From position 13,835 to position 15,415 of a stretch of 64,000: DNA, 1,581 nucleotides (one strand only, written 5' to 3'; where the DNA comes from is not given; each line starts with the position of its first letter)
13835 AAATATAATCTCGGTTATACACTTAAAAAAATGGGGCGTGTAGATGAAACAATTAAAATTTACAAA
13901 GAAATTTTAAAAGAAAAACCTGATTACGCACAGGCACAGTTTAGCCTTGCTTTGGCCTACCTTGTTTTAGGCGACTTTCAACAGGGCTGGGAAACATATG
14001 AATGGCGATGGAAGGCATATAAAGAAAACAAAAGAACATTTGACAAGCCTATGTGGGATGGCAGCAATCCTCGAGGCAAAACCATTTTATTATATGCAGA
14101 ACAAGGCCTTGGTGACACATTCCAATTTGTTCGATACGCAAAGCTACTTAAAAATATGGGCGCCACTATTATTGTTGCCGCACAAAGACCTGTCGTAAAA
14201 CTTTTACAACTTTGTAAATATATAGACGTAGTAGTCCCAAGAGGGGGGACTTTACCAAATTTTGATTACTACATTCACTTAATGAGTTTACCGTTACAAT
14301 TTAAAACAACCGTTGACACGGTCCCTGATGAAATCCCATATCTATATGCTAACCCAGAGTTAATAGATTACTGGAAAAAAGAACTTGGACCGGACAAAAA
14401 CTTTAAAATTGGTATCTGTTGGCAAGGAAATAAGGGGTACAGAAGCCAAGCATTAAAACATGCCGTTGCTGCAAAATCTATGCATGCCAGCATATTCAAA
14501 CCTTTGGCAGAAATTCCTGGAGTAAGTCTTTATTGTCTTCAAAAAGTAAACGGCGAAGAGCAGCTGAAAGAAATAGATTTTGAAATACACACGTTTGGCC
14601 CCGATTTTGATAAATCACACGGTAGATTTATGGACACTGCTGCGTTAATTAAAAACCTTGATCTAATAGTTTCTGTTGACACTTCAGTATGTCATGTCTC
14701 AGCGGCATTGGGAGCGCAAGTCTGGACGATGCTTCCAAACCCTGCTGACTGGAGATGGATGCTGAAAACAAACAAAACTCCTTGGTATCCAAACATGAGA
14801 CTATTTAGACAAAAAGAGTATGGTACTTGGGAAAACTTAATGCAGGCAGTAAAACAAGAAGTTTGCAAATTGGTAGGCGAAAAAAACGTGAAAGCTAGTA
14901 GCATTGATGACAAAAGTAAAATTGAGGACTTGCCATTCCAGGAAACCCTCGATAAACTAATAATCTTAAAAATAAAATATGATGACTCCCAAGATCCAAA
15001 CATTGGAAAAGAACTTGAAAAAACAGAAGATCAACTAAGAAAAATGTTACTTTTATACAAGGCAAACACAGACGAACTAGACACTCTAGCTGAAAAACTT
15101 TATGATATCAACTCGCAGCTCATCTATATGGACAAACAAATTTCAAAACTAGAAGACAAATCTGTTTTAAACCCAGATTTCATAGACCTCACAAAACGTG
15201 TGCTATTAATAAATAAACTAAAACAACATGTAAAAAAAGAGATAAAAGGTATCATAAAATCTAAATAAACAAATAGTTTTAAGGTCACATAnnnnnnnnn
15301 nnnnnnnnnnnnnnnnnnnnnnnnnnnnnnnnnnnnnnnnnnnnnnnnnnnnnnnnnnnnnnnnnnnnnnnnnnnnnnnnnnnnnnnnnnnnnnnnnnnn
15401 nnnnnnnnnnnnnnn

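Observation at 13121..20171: Four tandem TPR plus GT9-like glycosyltransferase paralogs, all with N-terminal export signals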

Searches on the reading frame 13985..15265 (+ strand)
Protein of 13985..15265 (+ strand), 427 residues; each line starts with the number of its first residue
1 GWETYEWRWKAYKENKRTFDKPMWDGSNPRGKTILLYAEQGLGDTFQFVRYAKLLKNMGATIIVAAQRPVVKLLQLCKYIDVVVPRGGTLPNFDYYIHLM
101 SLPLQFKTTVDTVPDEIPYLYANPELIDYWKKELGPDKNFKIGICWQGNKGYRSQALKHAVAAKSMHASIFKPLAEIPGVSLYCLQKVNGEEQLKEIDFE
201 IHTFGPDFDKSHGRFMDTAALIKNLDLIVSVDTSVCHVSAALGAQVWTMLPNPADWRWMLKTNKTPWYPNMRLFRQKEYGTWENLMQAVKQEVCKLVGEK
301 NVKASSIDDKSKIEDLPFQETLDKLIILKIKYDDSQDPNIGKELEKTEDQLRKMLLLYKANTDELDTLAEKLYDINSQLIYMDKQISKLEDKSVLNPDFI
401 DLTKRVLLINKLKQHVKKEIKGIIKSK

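Call 37: find_homologous_proteins(query=window:13985-15265:+, max_evalue=1e-10)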
Query window:13985-15265:+ (427 aa): 7086 proteins with E <= 1e-10 among 8000 candidates; the best 120 are listed.
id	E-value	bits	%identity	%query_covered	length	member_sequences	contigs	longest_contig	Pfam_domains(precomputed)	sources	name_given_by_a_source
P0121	2.6e-290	980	100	100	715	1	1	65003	PF13414.13,PF13374.13,PF24575.2,PF00515.35,PF13424.13,PF13429.13,PF14561.13,PF07719.24,PF13174.13,PF20308.5,PF25063.1,PF13431.13,PF23914.2,PF25062.2,PF25058.2,PF13176.13,PF13428.13,PF25064.2,PF14559.13,PF13371.13,PF12895.14,PF21033.5,PF13432.13,PF13181.13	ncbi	ncbi:tetratricopeptide repeat protein [Candidatus Dependentiae bacterium]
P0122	1.5e-140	487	50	99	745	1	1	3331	PF25063.1,PF13431.13,PF23914.2,PF13414.13,PF13176.13,PF13428.13,PF13374.13,PF14559.13,PF24575.2,PF13371.13,PF00515.35,PF12895.14,PF13424.13,PF21033.5,PF13432.13,PF13429.13,PF13181.13,PF14561.13,PF07719.24,PF13174.13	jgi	-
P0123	1.2e-134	467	49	100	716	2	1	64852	PF25063.1,PF13431.13,PF23914.2,PF13414.13,PF13176.13,PF13428.13,PF25064.2,PF13374.13,PF14559.13,PF24575.2,PF13371.13,PF00515.35,PF12895.14,PF13424.13,PF21033.5,PF13432.13,PF13429.13,PF13181.13,PF07719.24,PF13174.13,PF20308.5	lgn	-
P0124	6.4e-132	458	48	99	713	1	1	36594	PF03704.24,PF13414.13,PF13374.13,PF24575.2,PF00515.35,PF13424.13,PF13429.13,PF14561.13,PF07719.24,PF13174.13,PF20308.5,PF25063.1,PF13431.13,PF23914.2,PF13176.13,PF13428.13,PF25064.2,PF14559.13,PF13371.13,PF17874.8,PF12895.14,PF21033.5,PF13432.13,PF09295.17,PF13181.13,PF01239.29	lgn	-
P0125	2.7e-130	453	47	99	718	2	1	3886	PF13414.13,PF13374.13,PF24575.2,PF00515.35,PF13424.13,PF13429.13,PF14561.13,PF07719.24,PF13174.13,PF20308.5,PF25063.1,PF13431.13,PF23914.2,PF13176.13,PF13428.13,PF25064.2,PF14559.13,PF13371.13,PF17874.8,PF12895.14,PF21033.5,PF13432.13,PF13181.13,PF01239.29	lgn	-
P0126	3.4e-130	453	47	100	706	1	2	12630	PF13414.13,PF13374.13,PF24575.2,PF00515.35,PF13424.13,PF13429.13,PF14561.13,PF07719.24,PF13174.13,PF20308.5,PF25063.1,PF13431.13,PF23914.2,PF13176.13,PF13428.13,PF25064.2,PF14559.13,PF13371.13,PF12895.14,PF21033.5,PF13432.13,PF09295.17,PF13181.13,PF01239.29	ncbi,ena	-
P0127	1.4e-129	451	49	99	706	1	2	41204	PF13414.13,PF13374.13,PF24575.2,PF00515.35,PF13424.13,PF28559.1,PF13429.13,PF01075.24,PF14561.13,PF07719.24,PF13174.13,PF20308.5,PF25063.1,PF13431.13,PF23914.2,PF25062.2,PF13176.13,PF13428.13,PF25064.2,PF14559.13,PF13371.13,PF12895.14,PF21033.5,PF13432.13,PF13181.13,PF01239.29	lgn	-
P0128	1.0e-127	445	42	69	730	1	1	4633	PF13431.13,PF13414.13,PF13176.13,PF13428.13,PF04733.21,PF13374.13,PF07721.21,PF14559.13,PF00515.35,PF12895.14,PF13424.13,PF13432.13,PF13181.13,PF01075.24,PF07719.24,PF13174.13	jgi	jgi:tetratricopeptide (TPR) repeat protein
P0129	2.1e-127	444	47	99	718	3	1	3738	PF13431.13,PF23914.2,PF13414.13,PF13176.13,PF13428.13,PF25064.2,PF13374.13,PF14559.13,PF24575.2,PF13371.13,PF17874.8,PF00515.35,PF12895.14,PF13424.13,PF21033.5,PF13432.13,PF13181.13,PF01239.29,PF14561.13,PF07719.24,PF13174.13,PF20308.5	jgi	jgi:tetratricopeptide (TPR) repeat protein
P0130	4.1e-127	443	48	99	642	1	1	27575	PF25063.1,PF13431.13,PF23914.2,PF13414.13,PF13176.13,PF13428.13,PF13374.13,PF14559.13,PF24575.2,PF13371.13,PF00515.35,PF12895.14,PF13424.13,PF21033.5,PF13432.13,PF13429.13,PF13181.13,PF14561.13,PF07719.24,PF13174.13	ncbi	ncbi:tetratricopeptide repeat protein [Candidatus Dependentiae bacterium]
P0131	1.2e-126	441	61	70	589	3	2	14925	PF25063.1,PF13431.13,PF23914.2,PF25062.2,PF13414.13,PF13176.13,PF13428.13,PF25064.2,PF13374.13,PF14559.13,PF24575.2,PF13371.13,PF00515.35,PF12895.14,PF13424.13,PF21033.5,PF13432.13,PF13429.13,PF13181.13,PF07719.24,PF13174.13,PF20308.5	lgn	-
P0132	1.8e-126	440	46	100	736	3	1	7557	PF25063.1,PF13431.13,PF23914.2,PF13414.13,PF13176.13,PF13428.13,PF25064.2,PF13374.13,PF14559.13,PF24575.2,PF13371.13,PF00515.35,PF12895.14,PF13424.13,PF21033.5,PF13432.13,PF13429.13,PF13181.13,PF07719.24,PF13174.13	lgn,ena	-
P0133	2.8e-126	440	47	99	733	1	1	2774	PF25063.1,PF03704.24,PF13431.13,PF23914.2,PF13414.13,PF13176.13,PF13428.13,PF25064.2,PF13374.13,PF14559.13,PF24575.2,PF13371.13,PF00515.35,PF12895.14,PF13424.13,PF21033.5,PF13432.13,PF13429.13,PF13181.13,PF07719.24,PF13174.13,PF20308.5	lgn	-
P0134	7.3e-126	438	48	100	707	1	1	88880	PF13431.13,PF23914.2,PF25062.2,PF13414.13,PF13176.13,PF13428.13,PF25064.2,PF13374.13,PF14559.13,PF24575.2,PF13371.13,PF00515.35,PF12895.14,PF13424.13,PF21033.5,PF13432.13,PF13429.13,PF13181.13,PF07719.24,PF13174.13,PF20308.5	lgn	-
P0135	1.0e-125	438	47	98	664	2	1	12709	PF13431.13,PF23914.2,PF13414.13,PF13176.13,PF13428.13,PF25064.2,PF13374.13,PF14559.13,PF24575.2,PF25756.2,PF13371.13,PF00515.35,PF12895.14,PF13424.13,PF21033.5,PF13432.13,PF13181.13,PF07719.24,PF13174.13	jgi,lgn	-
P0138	3.2e-125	436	45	70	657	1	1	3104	PF13431.13,PF13414.13,PF00515.35,PF13424.13,PF01075.24,PF07719.24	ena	-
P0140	1.1e-123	431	39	67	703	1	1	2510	PF14559.13,PF24575.2,PF13431.13,PF13414.13,PF00515.35,PF13428.13,PF01075.24,PF07719.24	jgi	jgi:tetratricopeptide (TPR) repeat protein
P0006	1.7e-121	424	49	70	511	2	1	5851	PF00515.35,PF13424.13,PF01075.24,PF07719.24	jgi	jgi:tetratricopeptide (TPR) repeat protein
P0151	8.1e-117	409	42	70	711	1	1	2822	PF13431.13,PF23914.2,PF13414.13,PF13176.13,PF13428.13,PF13374.13,PF14559.13,PF13371.13,PF00515.35,PF12895.14,PF13424.13,PF21033.5,PF13432.13,PF13429.13,PF13181.13,PF01075.24,PF07719.24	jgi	jgi:tetratricopeptide (TPR) repeat protein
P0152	1.3e-116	408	46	98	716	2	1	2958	PF25063.1,PF13431.13,PF23914.2,PF13414.13,PF13176.13,PF13428.13,PF23241.2,PF25064.2,PF13374.13,PF14559.13,PF24575.2,PF13371.13,PF00515.35,PF12895.14,PF13424.13,PF21033.5,PF13432.13,PF13429.13,PF13181.13,PF01075.24,PF14561.13,PF07719.24,PF13174.13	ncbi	ncbi:MAG: tetratricopeptide repeat-containing glycosyltransferase family protein [Candidatus Babelia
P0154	3.9e-116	406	42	70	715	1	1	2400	PF03704.24,PF13431.13,PF23914.2,PF13414.13,PF13176.13,PF13428.13,PF13374.13,PF07721.21,PF14559.13,PF13371.13,PF00515.35,PF12895.14,PF13424.13,PF13432.13,PF13181.13,PF01075.24,PF07719.24,PF13174.13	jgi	jgi:tetratricopeptide (TPR) repeat protein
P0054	3.5e-115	403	58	69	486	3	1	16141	PF13431.13,PF13414.13,PF13176.13,PF13428.13,PF14559.13,PF24575.2,PF00515.35,PF12895.14,PF13424.13,PF13432.13,PF13181.13,PF01075.24,PF07719.24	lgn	-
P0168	1.7e-114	401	46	98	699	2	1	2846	PF25063.1,PF13431.13,PF23914.2,PF13414.13,PF13176.13,PF13428.13,PF13374.13,PF14559.13,PF24575.2,PF00515.35,PF12895.14,PF13424.13,PF21033.5,PF13432.13,PF13181.13,PF01075.24,PF07719.24,PF13174.13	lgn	-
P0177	7.3e-113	396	45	99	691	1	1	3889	PF13431.13,PF09976.16,PF13414.13,PF13176.13,PF13428.13,PF14559.13,PF24575.2,PF00515.35,PF12895.14,PF13424.13,PF21033.5,PF13432.13,PF13181.13,PF01075.24,PF07719.24,PF13174.13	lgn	-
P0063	1.4e-112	395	59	70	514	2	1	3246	PF13431.13,PF13414.13,PF13176.13,PF13428.13,PF14559.13,PF00515.35,PF13424.13,PF21033.5,PF13432.13,PF13181.13,PF01075.24,PF07719.24,PF13174.13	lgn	-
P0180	1.4e-112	395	57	68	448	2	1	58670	PF14559.13,PF13431.13,PF13414.13,PF00515.35,PF13424.13,PF13176.13,PF13428.13,PF13181.13,PF01075.24,PF07719.24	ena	-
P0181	1.5e-112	395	56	70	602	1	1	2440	PF25063.1,PF13431.13,PF23914.2,PF13414.13,PF25058.2,PF13176.13,PF13428.13,PF25064.2,PF14559.13,PF24575.2,PF13371.13,PF00515.35,PF12895.14,PF13424.13,PF21033.5,PF13432.13,PF13429.13,PF13181.13,PF01075.24,PF07719.24,PF13174.13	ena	-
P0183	1.7e-112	394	55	71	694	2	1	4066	PF25063.1,PF13431.13,PF23914.2,PF13414.13,PF13176.13,PF13428.13,PF13374.13,PF14559.13,PF24575.2,PF00515.35,PF12895.14,PF13424.13,PF21033.5,PF13432.13,PF13181.13,PF01075.24,PF07719.24,PF13174.13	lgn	-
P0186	3.8e-112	393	44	100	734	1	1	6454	PF13431.13,PF23914.2,PF13414.13,PF13176.13,PF13428.13,PF23241.2,PF13374.13,PF14559.13,PF24575.2,PF13371.13,PF00515.35,PF12895.14,PF13424.13,PF21033.5,PF13432.13,PF13181.13,PF01075.24,PF07719.24,PF13174.13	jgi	-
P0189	6.2e-112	393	45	99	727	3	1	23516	PF03704.24,PF13414.13,PF09797.16,PF23241.2,PF13374.13,PF24575.2,PF00515.35,PF13424.13,PF13429.13,PF01075.24,PF14561.13,PF07719.24,PF13174.13,PF13431.13,PF23914.2,PF13176.13,PF13428.13,PF25064.2,PF14559.13,PF13371.13,PF12895.14,PF21033.5,PF13432.13,PF13181.13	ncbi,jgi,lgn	-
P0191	1.1e-111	392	46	98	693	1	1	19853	PF13431.13,PF23914.2,PF13414.13,PF13176.13,PF13428.13,PF13374.13,PF14559.13,PF24575.2,PF25575.1,PF13371.13,PF00515.35,PF12895.14,PF13424.13,PF13432.13,PF13429.13,PF13181.13,PF01075.24,PF07719.24,PF13174.13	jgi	jgi:tetratricopeptide (TPR) repeat protein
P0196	3.3e-111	390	38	100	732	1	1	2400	PF13431.13,PF23914.2,PF13414.13,PF13176.13,PF13428.13,PF13374.13,PF14559.13,PF24575.2,PF13371.13,PF00515.35,PF13424.13,PF13432.13,PF13429.13,PF13181.13,PF01075.24,PF07719.24,PF13174.13,PF20308.5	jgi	jgi:Flp pilus assembly protein TadD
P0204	3.1e-110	387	56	70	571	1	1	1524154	PF13431.13,PF23914.2,PF13414.13,PF13428.13,PF13374.13,PF14559.13,PF24575.2,PF13371.13,PF00515.35,PF12895.14,PF13424.13,PF13432.13,PF13181.13,PF01075.24,PF07719.24,PF13174.13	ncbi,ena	-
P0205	4.4e-110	386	54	70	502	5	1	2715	PF13431.13,PF23914.2,PF13414.13,PF13176.13,PF13428.13,PF14559.13,PF24575.2,PF13371.13,PF00515.35,PF13424.13,PF13432.13,PF13181.13,PF01075.24,PF07719.24,PF13174.13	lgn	-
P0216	3.3e-109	384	44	100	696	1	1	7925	PF13431.13,PF23914.2,PF13414.13,PF13176.13,PF13428.13,PF23241.2,PF13374.13,PF14559.13,PF24575.2,PF13371.13,PF00515.35,PF12895.14,PF13424.13,PF21033.5,PF13432.13,PF13429.13,PF13181.13,PF01075.24,PF14561.13,PF07719.24,PF13174.13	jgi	-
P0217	7.8e-109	382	48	83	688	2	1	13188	PF13431.13,PF09976.16,PF23914.2,PF13414.13,PF13176.13,PF13428.13,PF25064.2,PF13374.13,PF14559.13,PF24575.2,PF13371.13,PF17874.8,PF00515.35,PF12895.14,PF13424.13,PF21033.5,PF13432.13,PF13181.13,PF01075.24,PF07719.24,PF13174.13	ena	-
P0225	2.2e-108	381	51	76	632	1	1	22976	PF13431.13,PF23914.2,PF13414.13,PF13176.13,PF13428.13,PF25064.2,PF13374.13,PF23231.2,PF14559.13,PF24575.2,PF13371.13,PF00515.35,PF12895.14,PF13424.13,PF13432.13,PF13181.13,PF01075.24,PF07719.24,PF13174.13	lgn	-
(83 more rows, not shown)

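Call 48: find_encoding_contigs(protein=P0123, flank=10000, max_places=3)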
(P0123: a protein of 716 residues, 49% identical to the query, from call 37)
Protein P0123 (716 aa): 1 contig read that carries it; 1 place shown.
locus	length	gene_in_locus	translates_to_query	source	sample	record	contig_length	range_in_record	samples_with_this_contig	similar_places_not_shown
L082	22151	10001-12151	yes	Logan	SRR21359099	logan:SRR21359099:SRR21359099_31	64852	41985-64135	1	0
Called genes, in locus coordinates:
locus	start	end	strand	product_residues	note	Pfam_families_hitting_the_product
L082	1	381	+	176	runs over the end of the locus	-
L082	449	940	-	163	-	-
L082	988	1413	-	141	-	PF01245:Ribosomal_L19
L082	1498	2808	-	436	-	PF01746:tRNA_m1G_MT, PF09936:Methyltrn_RNA_4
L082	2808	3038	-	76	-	PF13083:KH_KhpA-B, PF26594:KH_NusA_2nd (faint)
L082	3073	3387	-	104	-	PF00886:Ribosomal_S16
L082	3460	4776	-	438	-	PF02881:SRP54_N, PF13401:AAA_22 (weak), PF00448:SRP54, PF02978:SRP_SPB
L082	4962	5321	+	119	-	-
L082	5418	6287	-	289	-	-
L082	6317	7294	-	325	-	-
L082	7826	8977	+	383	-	PF13167:GTP-bdg_N, PF16360:GTP-bdg_M, PF03193:RsgA_GTPase (faint), PF00009:GTP_EFTU (faint), PF01926:MMR_HSR1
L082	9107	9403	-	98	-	-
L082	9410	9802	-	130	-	-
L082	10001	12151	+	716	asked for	PF13424:TPR_12 (weak), PF13432:TPR_16 (weak), PF14559:TPR_19 (weak), PF13424:TPR_12 (weak), PF13414:TPR_11, PF14559:TPR_19 (weak), PF00515:TPR_1, PF07719:TPR_2 (weak), +17 more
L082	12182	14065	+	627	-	PF00515:TPR_1 (weak), PF13414:TPR_11, PF13432:TPR_16, PF00515:TPR_1, PF13414:TPR_11, PF13424:TPR_12, PF13424:TPR_12, PF23914:TPR_CcmH_CycH, +27 more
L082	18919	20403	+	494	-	PF13431:TPR_17 (faint), PF13414:TPR_11 (faint), PF13432:TPR_16 (faint), PF14559:TPR_19 (faint), PF01075:Glyco_transf_9 (weak)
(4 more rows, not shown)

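Call 55: predict_structure(alignment_id=A4)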
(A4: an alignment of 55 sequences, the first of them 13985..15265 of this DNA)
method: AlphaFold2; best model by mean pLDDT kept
length: 427 residues; sequences in the alignment: 55
mean_pLDDT: 91.7   pTM: 0.74
mean pLDDT of the five models: 91.7, 91.6, 91.5, 90.8, 90.6
residues with pLDDT >= 90: 329; 70-90: 72; 50-70: 24; < 50: 2
segments of 3 or more residues with pLDDT < 50: none
pLDDT, mean of each block of 10 residues (from residue 1): 64 79 97 95 95 98 97 98 97 96 94 96 98 98 87 79 90 98 92 96 95 96 98 96 98 85 94 94 97 97 71 74 96 94 90 78 88 97 94 90 96 97 88
secondary structure, 60 per line:
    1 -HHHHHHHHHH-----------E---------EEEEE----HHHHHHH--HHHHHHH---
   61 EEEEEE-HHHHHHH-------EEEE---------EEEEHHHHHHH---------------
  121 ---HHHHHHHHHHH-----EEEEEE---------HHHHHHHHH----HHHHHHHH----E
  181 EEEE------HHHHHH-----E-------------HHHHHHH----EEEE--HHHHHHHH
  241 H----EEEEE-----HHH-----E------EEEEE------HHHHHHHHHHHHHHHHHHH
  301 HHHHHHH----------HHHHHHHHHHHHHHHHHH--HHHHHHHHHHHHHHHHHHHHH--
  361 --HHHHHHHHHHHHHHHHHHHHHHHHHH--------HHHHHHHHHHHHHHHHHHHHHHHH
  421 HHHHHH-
elements in order: H2-11 E33-37 H42-48 H51-57 E61-66 H68-74 E82-85 E95-98 H99-105 H124-134 E140-145 H155-163 H168-175 E180-184 H191-196 H216-222 E227-230 H233-241 E246-250 E271-275 H282-307 H318-335 H338-358 H363-388 H397-426

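Call 58: fold_search(model_id=the predicted structure, library=pdb)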
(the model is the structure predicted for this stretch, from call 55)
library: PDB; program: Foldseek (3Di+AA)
matches with E <= 10: 934; with E <= 0.001: 31
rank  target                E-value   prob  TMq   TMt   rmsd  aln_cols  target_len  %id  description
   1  3tov_A                1.6e-08  1.00  0.45  0.54   4.7       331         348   11  The crystal structure of the glycosyl transferase family 9 from Veillonella parvula DSM 2008 (released 2011-09-21)
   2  3tov_B                4.1e-07  1.00  0.44  0.53   6.6       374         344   12  The crystal structure of the glycosyl transferase family 9 from Veillonella parvula DSM 2008 (released 2011-09-21)
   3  1psw                  5.1e-07  1.00  0.44  0.55   5.9       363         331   14  Structure of E. coli ADP-heptose lps heptosyltransferase II (released 2003-07-08)
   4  2h1h_A                4.6e-06  1.00  0.42  0.53   7.0       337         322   12  E. coli heptosyltransferase WaaC with ADP-2-deoxy-2-fluoro heptose (released 2007-05-22)
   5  6dfe_B                6.5e-06  1.00  0.41  0.52   6.4       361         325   13  The structure of a ternary complex of E. coli WaaC (released 2018-09-05)
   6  2h1h_B                7.2e-06  1.00  0.42  0.54   6.0       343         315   13  E. coli heptosyltransferase WaaC with ADP-2-deoxy-2-fluoro heptose (released 2007-05-22)
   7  2gt1_A                7.6e-06  1.00  0.43  0.55   6.5       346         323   13  E. coli heptosyltransferase WaaC. (released 2007-05-01)
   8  2gt1_B                1.1e-05  1.00  0.40  0.54   6.7       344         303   13  E. coli heptosyltransferase WaaC. (released 2007-05-01)
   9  2h1f_A                1.6e-05  1.00  0.41  0.53   6.6       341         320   12  E. coli heptosyltransferase WaaC with ADP (released 2007-05-22)
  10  9grx_1                5.6e-05  1.00  0.44  0.46   6.5       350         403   10  NDH-PSI-LHCI supercomplex from S. oleracea (released 2025-02-12)
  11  4rap_D                1.7e-04  1.00  0.37  0.41   6.3       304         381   12  Crystal structure of bacterial iron-containing dodecameric glycosyltransferase TibC from enterotoxigenic E.coli H10407 (released 2014-10-29)
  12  6vlf_B                2.5e-04  1.00  0.25  0.24  11.3       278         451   13  Crystal structure of mouse alpha 1,6-fucosyltransferase, FUT8 in its Apo-form (released 2020-02-26)
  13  1f6d_C                2.8e-04  1.00  0.34  0.39   8.2       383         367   11  THE STRUCTURE OF UDP-N-ACETYLGLUCOSAMINE 2-EPIMERASE FROM E. COLI. (released 2000-12-13)
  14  6vlf_A                3.1e-04  1.00  0.26  0.25  11.2       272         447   14  Crystal structure of mouse alpha 1,6-fucosyltransferase, FUT8 in its Apo-form (released 2020-02-26)
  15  4rap_J                3.7e-04  1.00  0.37  0.40   6.3       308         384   12  Crystal structure of bacterial iron-containing dodecameric glycosyltransferase TibC from enterotoxigenic E.coli H10407 (released 2014-10-29)
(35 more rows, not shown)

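Call 78: fold_search(model_id=the predicted structure, library=viral)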
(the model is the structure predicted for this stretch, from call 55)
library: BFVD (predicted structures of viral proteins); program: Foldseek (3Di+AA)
matches with E <= 10: 304; with E <= 0.001: 23
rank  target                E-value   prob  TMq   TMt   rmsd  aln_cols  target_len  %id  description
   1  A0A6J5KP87            1.4e-19  1.00  0.59  0.44   2.6       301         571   22  Uncharacterized protein [uncultured Caudovirales phage]
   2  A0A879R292            3.4e-17  1.00  0.59  0.56   3.0       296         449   27  Tetratricopeptide repeat protein [Synechococcus phage S-SRM01]
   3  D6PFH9                1.9e-15  1.00  0.60  0.66   3.5       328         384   21  (no name in the UniProt tables at hand)
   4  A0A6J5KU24            6.3e-14  1.00  0.55  0.53   3.2       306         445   22  Uncharacterized protein [uncultured Caudovirales phage]
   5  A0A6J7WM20            1.9e-13  1.00  0.44  0.72   5.1       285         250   22  Glycosyl transferase, family 9 [uncultured Caudovirales phage]
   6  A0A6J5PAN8            2.8e-13  1.00  0.45  0.62   5.6       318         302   21  Glycosyl transferase, family 9 [uncultured Caudovirales phage]
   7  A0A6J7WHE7            1.6e-08  1.00  0.44  0.61   5.2       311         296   11  RfaF ADP-heptose,LPS heptosyltransferase [uncultured Caudovirales phage]
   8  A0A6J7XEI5            1.3e-06  1.00  0.41  0.54   4.7       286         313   13  Uncharacterized protein [uncultured Caudovirales phage]
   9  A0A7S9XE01            1.7e-06  1.00  0.41  0.19   6.6       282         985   12  Glycosyl transferase family 1 domain-containing protein [Virus NIOZ-UU157]
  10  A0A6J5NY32            1.7e-06  1.00  0.36  0.33   7.3       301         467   13  Methyltransferase FkbM [uncultured Caudovirales phage]
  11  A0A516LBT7            2.2e-06  1.00  0.34  0.53   5.9       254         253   13  (no name in the UniProt tables at hand)
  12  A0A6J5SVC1            2.2e-06  1.00  0.36  0.18   5.7       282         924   12  Glycosyltransferase Aah/TibC [uncultured Caudovirales phage]
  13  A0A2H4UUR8            5.1e-06  1.00  0.44  0.57   6.2       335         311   10  Uncharacterized protein [Bodo saltans virus]
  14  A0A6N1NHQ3            5.1e-06  1.00  0.35  0.29  12.2       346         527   14  Putative ORFan [Tupanvirus deep ocean]
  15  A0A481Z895            6.3e-06  1.00  0.36  0.33  11.4       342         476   11  Glycosyltransferase [Pithovirus LCPAC304]
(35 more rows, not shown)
